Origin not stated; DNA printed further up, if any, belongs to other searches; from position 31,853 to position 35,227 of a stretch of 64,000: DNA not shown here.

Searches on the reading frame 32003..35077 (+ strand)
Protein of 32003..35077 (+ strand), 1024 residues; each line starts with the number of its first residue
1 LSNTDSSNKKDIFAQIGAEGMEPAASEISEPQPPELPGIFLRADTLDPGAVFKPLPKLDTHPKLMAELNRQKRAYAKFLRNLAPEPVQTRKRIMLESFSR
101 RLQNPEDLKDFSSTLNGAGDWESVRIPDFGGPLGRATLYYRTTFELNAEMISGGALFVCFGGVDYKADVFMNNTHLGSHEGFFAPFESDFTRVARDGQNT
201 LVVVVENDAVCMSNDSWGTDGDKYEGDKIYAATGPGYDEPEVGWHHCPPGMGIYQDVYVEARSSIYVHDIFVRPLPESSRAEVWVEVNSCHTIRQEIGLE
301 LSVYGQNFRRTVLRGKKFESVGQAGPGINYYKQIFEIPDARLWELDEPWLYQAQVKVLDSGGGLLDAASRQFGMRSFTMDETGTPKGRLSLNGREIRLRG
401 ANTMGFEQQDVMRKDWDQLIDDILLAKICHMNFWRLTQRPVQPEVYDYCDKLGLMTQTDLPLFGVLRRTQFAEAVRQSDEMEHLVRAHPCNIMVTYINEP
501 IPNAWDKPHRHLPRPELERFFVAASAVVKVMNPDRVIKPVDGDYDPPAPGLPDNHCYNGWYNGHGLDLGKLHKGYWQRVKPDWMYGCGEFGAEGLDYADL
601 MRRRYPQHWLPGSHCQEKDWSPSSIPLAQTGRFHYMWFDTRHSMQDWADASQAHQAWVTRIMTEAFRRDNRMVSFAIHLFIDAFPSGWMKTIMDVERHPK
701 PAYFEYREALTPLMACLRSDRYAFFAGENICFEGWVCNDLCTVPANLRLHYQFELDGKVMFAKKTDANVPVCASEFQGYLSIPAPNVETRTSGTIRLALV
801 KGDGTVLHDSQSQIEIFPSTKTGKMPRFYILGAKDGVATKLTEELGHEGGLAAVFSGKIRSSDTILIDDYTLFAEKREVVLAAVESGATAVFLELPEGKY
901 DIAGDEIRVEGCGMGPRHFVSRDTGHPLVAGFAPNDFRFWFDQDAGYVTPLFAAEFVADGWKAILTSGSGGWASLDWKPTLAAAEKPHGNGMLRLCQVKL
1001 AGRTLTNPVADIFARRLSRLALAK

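Call 61: search_protein_families(library=pfam, proteins=[window:32003-35077:+], max_evalue=0.00001)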
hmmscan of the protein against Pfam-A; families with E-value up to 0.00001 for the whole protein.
window:32003-35077:+ (1024 aa): 4 families
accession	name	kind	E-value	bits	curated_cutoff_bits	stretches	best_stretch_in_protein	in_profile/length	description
PF00703.27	Glyco_hydro_2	-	3.2e-11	44.4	23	1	265-375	1-109/109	Glycosyl hydrolases family 2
PF22666.2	Glyco_hydro_2_N2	-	4e-09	37.2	27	1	135-207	47-119/167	Glycosyl hydrolase 2 galactose-binding domain-like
PF02837.24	Glyco_hydro_2_N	-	1.3e-08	35.3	28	1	136-230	65-160/169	Glycosyl hydrolases family 2, sugar binding domain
PF02836.23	Glyco_hydro_2_C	-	6.1e-07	29.3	21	1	386-462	5-81/302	Glycosyl hydrolases family 2, TIM barrel domain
